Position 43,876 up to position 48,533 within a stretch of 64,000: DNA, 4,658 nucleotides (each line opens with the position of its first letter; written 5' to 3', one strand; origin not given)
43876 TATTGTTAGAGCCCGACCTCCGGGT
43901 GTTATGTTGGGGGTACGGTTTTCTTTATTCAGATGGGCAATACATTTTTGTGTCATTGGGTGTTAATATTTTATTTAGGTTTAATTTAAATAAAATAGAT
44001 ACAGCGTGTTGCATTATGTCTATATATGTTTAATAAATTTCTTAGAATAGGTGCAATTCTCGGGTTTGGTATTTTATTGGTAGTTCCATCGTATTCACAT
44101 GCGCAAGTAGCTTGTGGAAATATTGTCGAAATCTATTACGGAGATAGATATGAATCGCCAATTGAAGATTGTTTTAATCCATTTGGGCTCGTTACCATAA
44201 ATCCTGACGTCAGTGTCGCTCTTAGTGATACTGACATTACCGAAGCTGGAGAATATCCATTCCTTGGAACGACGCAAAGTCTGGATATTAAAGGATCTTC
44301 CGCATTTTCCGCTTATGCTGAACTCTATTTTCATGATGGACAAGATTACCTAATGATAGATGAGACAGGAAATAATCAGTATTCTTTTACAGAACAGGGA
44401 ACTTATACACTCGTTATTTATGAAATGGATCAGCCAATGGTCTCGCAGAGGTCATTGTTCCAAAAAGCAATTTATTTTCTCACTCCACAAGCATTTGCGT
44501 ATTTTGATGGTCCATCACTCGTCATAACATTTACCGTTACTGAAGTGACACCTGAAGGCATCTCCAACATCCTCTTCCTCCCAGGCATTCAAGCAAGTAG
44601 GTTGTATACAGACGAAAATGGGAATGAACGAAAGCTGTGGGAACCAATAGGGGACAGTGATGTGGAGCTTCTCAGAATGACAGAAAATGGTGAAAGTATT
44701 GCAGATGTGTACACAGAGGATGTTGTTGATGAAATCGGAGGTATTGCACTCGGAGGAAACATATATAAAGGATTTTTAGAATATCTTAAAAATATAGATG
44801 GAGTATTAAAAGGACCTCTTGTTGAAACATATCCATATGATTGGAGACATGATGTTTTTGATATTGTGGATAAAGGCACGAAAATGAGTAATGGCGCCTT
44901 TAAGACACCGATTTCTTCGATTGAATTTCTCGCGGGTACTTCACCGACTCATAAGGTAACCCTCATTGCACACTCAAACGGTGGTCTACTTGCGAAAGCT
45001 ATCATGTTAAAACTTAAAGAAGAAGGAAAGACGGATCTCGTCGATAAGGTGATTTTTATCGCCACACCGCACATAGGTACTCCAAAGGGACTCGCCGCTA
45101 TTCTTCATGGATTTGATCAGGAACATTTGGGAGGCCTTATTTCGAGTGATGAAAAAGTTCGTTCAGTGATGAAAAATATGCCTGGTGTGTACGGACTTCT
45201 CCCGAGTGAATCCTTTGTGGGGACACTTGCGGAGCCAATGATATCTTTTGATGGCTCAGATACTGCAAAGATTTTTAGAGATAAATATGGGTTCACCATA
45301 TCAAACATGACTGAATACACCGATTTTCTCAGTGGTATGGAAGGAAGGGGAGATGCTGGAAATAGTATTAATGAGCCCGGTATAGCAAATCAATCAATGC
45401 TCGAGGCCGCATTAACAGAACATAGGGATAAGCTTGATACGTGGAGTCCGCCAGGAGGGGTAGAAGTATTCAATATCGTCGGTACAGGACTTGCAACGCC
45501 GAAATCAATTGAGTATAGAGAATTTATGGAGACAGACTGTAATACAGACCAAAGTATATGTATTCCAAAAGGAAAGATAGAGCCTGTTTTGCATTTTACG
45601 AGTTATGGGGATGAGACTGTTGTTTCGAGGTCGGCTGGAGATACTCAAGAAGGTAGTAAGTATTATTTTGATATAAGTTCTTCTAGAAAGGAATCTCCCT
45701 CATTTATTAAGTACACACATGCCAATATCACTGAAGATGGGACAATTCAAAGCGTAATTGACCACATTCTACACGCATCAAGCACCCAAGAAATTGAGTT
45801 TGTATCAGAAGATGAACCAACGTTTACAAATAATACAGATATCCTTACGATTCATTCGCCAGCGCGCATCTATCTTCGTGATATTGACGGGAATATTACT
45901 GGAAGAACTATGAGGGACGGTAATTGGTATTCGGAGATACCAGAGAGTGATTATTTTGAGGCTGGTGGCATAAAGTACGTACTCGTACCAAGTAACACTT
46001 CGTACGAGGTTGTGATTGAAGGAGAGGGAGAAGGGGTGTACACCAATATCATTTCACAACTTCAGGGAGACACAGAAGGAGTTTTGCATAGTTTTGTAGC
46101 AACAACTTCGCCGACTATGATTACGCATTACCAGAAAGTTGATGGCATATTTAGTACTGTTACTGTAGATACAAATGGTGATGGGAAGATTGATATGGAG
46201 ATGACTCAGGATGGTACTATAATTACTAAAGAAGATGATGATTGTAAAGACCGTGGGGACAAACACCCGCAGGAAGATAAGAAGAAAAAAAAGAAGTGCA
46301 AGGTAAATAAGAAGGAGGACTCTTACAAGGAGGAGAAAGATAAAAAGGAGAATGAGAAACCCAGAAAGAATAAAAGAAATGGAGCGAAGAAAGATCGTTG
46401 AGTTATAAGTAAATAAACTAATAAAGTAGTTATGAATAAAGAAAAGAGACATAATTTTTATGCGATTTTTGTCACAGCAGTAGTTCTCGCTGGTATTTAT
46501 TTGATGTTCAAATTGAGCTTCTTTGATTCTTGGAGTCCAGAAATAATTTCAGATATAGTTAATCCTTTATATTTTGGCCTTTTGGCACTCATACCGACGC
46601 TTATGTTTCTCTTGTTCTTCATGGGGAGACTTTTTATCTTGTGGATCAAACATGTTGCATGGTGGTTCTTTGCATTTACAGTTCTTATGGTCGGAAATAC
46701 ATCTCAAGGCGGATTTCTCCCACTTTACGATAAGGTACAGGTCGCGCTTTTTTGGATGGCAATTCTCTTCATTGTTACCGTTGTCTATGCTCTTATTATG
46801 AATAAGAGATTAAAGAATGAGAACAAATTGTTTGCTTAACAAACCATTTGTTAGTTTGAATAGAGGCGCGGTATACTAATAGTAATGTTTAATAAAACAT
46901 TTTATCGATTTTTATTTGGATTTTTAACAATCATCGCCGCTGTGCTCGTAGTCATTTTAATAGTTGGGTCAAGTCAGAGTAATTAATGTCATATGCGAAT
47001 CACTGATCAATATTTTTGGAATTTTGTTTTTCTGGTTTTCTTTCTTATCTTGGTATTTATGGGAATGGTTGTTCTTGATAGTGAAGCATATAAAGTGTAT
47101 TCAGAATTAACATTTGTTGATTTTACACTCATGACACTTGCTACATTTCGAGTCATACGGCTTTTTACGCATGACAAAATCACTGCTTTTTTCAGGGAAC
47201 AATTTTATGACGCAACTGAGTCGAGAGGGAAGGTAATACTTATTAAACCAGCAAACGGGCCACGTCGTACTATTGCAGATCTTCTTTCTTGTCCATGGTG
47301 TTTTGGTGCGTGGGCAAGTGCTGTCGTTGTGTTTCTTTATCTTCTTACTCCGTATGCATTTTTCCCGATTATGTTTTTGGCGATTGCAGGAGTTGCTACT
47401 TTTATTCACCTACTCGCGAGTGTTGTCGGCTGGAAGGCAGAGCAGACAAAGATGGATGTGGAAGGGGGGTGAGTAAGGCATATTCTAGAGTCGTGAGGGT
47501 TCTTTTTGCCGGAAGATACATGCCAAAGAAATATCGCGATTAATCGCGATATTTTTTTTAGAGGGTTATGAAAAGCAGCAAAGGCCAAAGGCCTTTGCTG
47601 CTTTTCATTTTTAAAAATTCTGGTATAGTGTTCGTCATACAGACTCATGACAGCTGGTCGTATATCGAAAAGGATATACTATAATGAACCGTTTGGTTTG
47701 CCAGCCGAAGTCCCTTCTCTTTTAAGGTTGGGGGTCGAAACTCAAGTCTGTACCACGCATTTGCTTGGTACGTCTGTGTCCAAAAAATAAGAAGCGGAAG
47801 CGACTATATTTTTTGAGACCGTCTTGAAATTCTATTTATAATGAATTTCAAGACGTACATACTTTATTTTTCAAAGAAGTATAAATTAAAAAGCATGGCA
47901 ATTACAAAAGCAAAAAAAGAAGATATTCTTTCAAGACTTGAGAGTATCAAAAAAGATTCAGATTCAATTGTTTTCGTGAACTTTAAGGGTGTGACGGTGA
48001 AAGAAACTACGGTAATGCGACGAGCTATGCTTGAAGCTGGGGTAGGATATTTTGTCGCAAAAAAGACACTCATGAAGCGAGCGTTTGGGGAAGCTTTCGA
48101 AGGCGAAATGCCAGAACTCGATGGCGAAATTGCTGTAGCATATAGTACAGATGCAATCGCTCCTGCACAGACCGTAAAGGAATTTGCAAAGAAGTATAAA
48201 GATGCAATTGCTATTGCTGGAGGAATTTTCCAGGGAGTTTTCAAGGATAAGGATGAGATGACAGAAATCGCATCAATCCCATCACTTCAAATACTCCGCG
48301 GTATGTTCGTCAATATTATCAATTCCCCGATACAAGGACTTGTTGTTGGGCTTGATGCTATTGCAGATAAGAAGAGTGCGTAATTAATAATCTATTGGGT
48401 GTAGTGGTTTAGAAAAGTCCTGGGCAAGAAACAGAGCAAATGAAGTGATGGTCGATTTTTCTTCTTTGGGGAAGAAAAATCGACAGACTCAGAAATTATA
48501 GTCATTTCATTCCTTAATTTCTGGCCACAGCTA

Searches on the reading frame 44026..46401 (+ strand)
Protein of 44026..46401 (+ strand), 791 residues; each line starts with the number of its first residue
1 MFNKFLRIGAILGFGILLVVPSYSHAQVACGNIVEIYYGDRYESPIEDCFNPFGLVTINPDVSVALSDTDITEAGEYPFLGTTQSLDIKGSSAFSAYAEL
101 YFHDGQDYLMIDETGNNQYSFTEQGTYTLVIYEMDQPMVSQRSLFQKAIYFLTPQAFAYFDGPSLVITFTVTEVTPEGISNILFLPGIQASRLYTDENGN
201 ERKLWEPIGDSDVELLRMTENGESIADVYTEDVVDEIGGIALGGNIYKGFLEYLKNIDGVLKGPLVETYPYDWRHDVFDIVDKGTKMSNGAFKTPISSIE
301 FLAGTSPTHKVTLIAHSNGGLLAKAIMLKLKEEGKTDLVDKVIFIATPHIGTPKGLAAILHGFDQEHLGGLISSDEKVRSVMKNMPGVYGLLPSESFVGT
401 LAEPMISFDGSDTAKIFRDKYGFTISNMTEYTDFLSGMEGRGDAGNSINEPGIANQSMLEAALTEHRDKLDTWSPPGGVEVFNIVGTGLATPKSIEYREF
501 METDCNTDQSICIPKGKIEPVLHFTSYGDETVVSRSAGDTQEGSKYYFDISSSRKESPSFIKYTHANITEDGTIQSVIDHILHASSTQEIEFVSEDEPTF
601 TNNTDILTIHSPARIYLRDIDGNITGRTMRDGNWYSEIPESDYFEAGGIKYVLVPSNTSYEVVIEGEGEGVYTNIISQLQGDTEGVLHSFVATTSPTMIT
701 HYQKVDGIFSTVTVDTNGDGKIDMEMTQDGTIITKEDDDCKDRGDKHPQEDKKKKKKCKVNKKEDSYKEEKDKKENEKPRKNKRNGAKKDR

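Call 8: search_protein_families(library=pfam, proteins=[window:44026-46401:+])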
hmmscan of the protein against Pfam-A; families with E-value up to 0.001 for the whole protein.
window:44026-46401:+ (791 aa): 2 families
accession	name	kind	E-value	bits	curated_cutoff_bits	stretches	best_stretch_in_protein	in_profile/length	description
PF02450.21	LCAT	-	1.6e-14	54.4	21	1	245-537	67-356/392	Lecithin:cholesterol acyltransferase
PF07819.20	PGAP1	-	2.1e-05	24.8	24.3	1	304-353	86-133/233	PGAP1-like alpha/beta domain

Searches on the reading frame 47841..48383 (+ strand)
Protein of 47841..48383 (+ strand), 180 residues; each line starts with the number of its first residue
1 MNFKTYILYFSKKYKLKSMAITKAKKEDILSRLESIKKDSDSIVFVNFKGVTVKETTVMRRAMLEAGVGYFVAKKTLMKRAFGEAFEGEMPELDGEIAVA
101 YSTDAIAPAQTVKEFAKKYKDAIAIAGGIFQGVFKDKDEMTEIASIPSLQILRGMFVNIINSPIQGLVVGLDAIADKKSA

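Call 8: search_protein_families(library=pfam, proteins=[window:47841-48383:+])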
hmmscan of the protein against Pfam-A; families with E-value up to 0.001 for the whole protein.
window:47841-48383:+ (180 aa): 1 family
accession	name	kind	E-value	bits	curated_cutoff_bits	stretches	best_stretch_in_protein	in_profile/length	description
PF00466.25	Ribosomal_L10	-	7.4e-19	68.1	22.8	1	22-117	2-100/100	Ribosomal protein L10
